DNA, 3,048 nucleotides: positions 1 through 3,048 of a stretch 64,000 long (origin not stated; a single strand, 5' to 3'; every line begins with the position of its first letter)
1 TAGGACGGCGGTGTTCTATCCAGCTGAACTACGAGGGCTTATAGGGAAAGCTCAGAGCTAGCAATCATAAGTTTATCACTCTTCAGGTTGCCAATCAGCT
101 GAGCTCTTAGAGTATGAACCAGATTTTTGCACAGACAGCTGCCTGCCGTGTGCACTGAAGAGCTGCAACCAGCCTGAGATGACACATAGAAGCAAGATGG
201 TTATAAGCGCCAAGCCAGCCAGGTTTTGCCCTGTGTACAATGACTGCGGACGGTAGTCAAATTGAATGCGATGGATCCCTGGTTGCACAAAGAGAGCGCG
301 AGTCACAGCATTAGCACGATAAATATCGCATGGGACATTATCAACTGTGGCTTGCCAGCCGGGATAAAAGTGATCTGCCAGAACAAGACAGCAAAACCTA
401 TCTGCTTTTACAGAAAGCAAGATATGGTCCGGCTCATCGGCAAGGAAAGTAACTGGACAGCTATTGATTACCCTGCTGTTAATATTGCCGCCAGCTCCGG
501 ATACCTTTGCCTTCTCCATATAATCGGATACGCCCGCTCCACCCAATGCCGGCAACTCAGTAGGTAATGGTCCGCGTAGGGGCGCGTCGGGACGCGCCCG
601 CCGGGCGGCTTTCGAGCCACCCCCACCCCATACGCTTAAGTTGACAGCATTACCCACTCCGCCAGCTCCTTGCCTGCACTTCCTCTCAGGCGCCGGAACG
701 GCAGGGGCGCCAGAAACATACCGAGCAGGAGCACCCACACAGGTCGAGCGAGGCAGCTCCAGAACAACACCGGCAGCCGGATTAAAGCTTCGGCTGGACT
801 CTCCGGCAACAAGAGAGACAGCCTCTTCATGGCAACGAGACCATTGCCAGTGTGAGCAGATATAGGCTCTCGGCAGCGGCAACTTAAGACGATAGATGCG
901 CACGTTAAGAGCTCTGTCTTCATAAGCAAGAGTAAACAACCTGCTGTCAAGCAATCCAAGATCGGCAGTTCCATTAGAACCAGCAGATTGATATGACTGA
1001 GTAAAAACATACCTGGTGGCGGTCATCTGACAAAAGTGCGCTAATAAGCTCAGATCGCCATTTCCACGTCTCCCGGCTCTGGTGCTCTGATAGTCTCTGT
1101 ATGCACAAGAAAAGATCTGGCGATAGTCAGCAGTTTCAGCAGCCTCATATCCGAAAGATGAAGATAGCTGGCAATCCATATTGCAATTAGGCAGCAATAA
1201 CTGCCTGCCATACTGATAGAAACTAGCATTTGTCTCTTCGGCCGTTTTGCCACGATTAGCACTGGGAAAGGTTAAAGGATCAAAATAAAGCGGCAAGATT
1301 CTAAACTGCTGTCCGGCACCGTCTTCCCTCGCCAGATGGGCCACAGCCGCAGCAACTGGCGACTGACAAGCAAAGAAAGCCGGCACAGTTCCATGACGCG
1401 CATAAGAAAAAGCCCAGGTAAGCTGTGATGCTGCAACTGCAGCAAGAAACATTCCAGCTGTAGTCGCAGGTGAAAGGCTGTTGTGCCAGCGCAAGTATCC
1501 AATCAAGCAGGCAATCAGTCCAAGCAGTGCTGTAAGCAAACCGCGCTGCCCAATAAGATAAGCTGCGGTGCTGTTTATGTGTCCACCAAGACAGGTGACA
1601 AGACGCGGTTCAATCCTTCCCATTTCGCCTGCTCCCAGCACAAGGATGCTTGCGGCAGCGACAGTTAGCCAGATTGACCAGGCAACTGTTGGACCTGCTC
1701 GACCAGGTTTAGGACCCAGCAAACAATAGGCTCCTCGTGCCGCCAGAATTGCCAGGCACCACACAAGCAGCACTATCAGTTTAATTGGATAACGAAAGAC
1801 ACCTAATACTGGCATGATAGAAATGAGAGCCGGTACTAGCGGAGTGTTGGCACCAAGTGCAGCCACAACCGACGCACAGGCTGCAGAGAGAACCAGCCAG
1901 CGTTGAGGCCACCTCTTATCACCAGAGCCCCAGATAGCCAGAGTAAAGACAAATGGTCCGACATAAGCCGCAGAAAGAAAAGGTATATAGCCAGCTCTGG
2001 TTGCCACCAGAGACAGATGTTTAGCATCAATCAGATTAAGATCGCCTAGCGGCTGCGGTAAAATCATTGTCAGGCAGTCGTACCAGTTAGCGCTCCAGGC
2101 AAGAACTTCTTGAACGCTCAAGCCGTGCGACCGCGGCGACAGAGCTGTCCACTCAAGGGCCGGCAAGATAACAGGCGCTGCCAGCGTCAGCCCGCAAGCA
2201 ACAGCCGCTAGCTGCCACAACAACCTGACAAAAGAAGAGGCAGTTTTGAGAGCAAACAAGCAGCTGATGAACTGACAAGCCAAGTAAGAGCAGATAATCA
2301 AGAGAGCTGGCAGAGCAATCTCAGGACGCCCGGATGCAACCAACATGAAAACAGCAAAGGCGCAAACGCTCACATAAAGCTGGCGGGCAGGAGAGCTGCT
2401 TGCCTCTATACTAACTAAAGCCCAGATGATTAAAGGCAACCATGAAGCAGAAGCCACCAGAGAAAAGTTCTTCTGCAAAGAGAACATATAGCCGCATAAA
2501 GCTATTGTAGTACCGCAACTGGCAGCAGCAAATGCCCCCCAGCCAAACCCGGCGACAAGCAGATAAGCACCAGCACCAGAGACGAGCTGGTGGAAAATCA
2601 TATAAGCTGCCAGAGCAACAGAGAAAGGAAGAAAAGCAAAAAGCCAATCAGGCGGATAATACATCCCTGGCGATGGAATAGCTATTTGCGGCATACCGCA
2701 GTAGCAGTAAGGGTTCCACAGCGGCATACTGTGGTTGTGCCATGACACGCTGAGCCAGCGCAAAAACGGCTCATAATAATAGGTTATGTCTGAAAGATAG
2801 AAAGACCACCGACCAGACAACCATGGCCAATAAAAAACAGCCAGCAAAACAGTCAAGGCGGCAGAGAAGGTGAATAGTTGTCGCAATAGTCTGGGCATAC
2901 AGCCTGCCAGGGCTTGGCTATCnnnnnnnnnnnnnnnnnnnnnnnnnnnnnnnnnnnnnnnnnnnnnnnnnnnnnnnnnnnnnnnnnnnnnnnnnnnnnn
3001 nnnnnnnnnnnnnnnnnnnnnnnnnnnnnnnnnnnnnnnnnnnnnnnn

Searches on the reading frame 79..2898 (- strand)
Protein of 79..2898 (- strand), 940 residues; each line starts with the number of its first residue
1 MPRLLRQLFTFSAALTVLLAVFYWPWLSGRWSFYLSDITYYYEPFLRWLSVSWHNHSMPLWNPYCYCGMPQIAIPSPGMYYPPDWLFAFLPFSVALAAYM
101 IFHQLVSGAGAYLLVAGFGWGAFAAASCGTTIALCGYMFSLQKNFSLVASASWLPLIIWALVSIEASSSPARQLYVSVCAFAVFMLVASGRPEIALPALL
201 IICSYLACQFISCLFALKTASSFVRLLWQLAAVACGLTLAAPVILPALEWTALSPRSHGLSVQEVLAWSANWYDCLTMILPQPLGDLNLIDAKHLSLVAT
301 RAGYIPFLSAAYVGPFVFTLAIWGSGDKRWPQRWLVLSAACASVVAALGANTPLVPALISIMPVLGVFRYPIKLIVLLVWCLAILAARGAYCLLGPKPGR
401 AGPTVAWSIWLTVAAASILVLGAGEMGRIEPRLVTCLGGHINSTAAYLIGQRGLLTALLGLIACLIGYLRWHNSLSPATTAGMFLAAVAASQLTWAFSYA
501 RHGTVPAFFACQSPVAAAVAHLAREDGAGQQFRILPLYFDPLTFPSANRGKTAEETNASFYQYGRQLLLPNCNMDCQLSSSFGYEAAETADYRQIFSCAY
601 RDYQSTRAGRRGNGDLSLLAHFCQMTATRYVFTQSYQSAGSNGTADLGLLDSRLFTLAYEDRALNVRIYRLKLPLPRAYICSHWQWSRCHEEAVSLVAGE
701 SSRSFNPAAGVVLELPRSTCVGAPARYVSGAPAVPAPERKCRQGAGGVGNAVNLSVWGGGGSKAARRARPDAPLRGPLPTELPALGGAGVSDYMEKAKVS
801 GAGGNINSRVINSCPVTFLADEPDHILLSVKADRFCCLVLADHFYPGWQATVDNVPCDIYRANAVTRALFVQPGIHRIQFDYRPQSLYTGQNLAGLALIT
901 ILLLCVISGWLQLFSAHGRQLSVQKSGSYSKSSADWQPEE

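Call 55: search_protein_families(library=pfam, alignment_id=A4, max_evalue=0.00001)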
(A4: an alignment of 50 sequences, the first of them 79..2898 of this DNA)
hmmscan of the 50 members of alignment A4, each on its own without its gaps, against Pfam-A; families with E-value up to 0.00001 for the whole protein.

A. member 1, window:79-2898:- (940 aa): 0 families

B. families by the number of members that match (of 50 scanned): 73 families (the first 25 are shown)
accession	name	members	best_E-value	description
PF14559.12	TPR_19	3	1.5e-24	Tetratricopeptide repeat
PF07719.23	TPR_2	2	7e-41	Tetratricopeptide repeat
PF00515.34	TPR_1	2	1.1e-37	Tetratricopeptide repeat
PF13432.12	TPR_16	2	1.6e-25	Tetratricopeptide repeat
PF13428.12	TPR_14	2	4.3e-23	Tetratricopeptide repeat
PF13785.11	DUF4178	2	5e-22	Domain of unknown function (DUF4178)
PF02661.23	Fic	2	3.7e-15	Fic/DOC family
PF13620.12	CarboxypepD_reg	2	8.9e-13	Carboxypeptidase regulatory-like domain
PF02446.23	Glyco_hydro_77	1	4e-184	4-alpha-glucanotransferase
PF03739.19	LptF_LptG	1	2.1e-81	Lipopolysaccharide export system permease LptF/LptG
PF13421.11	Band_7_1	1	7.7e-77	SPFH domain-Band 7 family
PF00361.26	Proton_antipo_M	1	5.1e-68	NADH:quinone oxidoreductase/Mrp antiporter, TM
PF00155.27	Aminotran_1_2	1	1.1e-64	Aminotransferase class I and II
PF00117.34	GATase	1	6.8e-52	Glutamine amidotransferase class-I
PF01220.24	DHquinase_II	1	8.7e-52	Dehydroquinase class II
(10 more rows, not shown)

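Call 56: search_protein_families(library=padloc, alignment_id=A4, max_evalue=0.00001)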
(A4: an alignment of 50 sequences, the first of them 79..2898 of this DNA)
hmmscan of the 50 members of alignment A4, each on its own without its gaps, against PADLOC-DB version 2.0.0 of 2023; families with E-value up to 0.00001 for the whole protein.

A. member 1, window:79-2898:- (940 aa): 0 families

B. families by the number of members that match (of 50 scanned): 11 families
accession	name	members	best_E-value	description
PDLC03963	SoFic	2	6.8e-43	-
PDLC04836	PDC-S04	2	7.3e-14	-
PDLC04837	PDC-S04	2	9.1e-10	-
PDLC04839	PDC-S04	2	2.1e-08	-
PDLC04135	mad3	1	4.7e-28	mads_3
PDLC04966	PDC-S24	1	1.3e-19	-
PDLC04840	PDC-S04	1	8.9e-14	-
PDLC04134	mad2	1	7.6e-13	mads_2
PDLC03982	PD-Lambda-2_B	1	3.8e-12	-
PDLC04140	mad8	1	2.4e-09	mads_8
PDLC02903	pVip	1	3.4e-09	Viperins not associated with kinases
